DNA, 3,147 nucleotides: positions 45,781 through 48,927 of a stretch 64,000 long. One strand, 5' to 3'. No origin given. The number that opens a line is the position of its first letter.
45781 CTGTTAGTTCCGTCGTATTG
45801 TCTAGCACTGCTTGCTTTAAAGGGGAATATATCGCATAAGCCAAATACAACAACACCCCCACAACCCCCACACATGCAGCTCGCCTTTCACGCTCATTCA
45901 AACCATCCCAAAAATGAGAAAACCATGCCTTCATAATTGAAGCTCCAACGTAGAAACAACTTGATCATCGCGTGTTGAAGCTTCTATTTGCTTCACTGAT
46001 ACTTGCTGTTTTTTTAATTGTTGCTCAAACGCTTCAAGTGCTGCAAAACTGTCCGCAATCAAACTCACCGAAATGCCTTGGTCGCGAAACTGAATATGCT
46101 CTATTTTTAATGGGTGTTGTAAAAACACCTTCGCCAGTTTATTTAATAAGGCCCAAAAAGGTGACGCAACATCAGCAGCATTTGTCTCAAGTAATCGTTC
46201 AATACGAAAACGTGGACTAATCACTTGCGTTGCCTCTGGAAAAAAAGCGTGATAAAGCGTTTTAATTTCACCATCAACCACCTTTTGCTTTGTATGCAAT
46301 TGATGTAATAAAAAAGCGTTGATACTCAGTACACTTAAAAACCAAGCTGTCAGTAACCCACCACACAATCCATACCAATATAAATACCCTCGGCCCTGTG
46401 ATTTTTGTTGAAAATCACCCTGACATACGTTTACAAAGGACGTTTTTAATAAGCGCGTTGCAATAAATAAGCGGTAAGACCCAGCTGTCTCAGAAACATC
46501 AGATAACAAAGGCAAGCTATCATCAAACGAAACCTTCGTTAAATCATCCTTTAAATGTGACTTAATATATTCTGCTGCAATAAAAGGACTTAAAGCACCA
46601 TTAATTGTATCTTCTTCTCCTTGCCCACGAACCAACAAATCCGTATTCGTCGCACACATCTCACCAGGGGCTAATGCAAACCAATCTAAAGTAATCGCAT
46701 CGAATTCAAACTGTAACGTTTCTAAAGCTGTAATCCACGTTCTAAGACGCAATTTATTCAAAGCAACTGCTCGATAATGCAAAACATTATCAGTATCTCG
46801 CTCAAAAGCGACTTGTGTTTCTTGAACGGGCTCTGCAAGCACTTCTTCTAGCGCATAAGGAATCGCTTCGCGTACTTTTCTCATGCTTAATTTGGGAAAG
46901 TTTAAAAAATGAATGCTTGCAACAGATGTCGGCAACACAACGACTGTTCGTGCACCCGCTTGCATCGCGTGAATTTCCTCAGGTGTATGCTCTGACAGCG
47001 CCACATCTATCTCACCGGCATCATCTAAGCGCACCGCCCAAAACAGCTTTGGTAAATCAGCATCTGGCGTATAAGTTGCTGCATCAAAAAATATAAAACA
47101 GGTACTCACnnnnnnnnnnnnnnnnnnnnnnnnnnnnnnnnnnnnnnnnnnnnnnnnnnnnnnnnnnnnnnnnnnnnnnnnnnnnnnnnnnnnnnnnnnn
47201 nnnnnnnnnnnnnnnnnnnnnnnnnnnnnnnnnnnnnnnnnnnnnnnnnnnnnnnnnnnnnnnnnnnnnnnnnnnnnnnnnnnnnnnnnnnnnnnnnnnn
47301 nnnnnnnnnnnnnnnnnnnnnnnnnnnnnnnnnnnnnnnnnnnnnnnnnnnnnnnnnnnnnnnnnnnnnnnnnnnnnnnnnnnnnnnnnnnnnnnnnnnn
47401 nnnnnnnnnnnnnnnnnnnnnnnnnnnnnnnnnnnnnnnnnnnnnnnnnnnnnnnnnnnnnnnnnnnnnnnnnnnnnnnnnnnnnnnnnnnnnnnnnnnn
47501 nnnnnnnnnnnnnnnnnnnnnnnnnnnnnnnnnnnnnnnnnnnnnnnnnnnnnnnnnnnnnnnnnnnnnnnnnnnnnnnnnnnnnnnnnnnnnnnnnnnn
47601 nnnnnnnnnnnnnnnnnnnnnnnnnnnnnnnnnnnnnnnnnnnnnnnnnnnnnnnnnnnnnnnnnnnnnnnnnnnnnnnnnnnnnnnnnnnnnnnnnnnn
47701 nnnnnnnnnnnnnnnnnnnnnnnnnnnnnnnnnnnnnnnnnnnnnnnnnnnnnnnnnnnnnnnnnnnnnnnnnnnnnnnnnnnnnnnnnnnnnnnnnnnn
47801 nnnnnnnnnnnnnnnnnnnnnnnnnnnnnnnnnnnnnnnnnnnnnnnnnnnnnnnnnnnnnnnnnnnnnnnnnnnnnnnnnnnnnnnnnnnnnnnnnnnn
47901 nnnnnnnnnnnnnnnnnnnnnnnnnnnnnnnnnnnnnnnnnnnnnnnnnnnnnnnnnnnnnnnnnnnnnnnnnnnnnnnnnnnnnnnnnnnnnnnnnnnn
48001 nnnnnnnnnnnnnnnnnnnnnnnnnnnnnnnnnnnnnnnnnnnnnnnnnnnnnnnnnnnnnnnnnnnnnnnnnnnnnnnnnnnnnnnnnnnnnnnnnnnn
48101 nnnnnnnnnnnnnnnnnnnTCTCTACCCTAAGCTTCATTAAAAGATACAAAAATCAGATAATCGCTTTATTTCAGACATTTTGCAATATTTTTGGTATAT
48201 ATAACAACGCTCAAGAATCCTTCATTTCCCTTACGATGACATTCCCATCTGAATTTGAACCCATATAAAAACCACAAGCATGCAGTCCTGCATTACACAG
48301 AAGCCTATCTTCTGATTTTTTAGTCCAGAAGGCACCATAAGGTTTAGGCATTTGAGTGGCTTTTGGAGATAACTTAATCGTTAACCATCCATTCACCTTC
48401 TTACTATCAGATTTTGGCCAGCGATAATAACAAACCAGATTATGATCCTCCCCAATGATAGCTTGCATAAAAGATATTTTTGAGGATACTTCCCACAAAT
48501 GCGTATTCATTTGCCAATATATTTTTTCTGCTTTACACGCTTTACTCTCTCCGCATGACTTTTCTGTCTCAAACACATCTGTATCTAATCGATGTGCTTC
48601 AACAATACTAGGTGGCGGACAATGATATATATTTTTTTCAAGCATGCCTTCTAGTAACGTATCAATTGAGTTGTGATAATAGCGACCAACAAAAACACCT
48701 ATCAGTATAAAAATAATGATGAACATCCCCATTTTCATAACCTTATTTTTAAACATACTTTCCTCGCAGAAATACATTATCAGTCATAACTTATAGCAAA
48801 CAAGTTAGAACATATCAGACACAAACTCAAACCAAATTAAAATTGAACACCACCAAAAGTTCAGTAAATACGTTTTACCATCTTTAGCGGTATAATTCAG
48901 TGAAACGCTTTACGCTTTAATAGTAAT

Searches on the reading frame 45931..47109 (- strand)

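Call 7: search_protein_families(library=pfam, proteins=[window:45931-47109:-], max_evalue=0.01)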
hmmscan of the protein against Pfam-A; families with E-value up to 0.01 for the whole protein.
window:45931-47109:- (392 aa): 3 families
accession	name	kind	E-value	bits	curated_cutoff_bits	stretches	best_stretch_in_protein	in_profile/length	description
PF12693.12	GspL_C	-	8.3e-11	42.4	29.6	1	251-391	12-155/158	GspL periplasmic domain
PF05134.19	T2SSL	-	2.8e-10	40.4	25.5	1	43-235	36-230/231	Type II secretion system (T2SS), protein L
PF21772.2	CATIP_N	-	0.0041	17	27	0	178-219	2-43/229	Ciliogenesis-associated TTC17-interacting protein, N-terminal domain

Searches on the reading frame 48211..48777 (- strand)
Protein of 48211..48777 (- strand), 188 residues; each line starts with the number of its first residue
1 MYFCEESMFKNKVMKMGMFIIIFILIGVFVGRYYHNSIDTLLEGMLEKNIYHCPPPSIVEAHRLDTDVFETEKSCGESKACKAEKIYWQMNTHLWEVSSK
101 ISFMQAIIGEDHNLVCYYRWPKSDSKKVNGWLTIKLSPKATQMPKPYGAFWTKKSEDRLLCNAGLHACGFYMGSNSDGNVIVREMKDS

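Call 7: search_protein_families(library=pfam, proteins=[window:48211-48777:-], max_evalue=0.01)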
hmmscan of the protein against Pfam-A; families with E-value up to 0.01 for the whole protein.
window:48211-48777:- (188 aa): 0 families

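Call 17: find_homologous_proteins(query=window:48211-48777:-)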
Query window:48211-48777:- (188 aa): 1 proteins with E <= 0.001 among 11 candidates.
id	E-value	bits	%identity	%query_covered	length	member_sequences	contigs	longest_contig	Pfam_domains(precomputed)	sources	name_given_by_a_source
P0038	2.2e-117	408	100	92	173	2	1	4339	-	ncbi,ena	-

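Call 18: find_encoding_contigs(protein=P0038, flank=10000, max_places=6)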
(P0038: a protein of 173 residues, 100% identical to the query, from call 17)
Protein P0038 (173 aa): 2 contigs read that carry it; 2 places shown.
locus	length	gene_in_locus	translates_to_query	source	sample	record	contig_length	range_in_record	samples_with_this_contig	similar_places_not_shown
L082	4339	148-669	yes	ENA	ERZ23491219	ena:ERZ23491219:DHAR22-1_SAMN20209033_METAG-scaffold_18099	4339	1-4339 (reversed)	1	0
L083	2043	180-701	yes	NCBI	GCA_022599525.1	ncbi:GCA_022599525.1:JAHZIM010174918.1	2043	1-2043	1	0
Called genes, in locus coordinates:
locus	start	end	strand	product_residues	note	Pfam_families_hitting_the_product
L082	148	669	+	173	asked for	-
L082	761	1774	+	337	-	PF13406:SLT_2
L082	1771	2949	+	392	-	PF05134:T2SSL, PF12693:GspL_C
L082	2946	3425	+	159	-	PF04612:T2SSM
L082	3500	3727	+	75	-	PF00313:CSD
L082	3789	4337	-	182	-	?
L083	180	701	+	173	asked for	-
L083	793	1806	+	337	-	PF13406:SLT_2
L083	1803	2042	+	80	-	?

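Call 59: search_protein_families(library=ncbifam, proteins=[window:48211-48777:-], max_evalue=0.001)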
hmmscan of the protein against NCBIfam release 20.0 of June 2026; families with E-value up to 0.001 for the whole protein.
window:48211-48777:- (188 aa): 0 families

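Call 60: search_protein_families(library=padloc, proteins=[window:48211-48777:-], max_evalue=0.001)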
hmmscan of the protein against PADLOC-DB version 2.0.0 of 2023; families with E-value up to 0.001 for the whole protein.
window:48211-48777:- (188 aa): 0 families
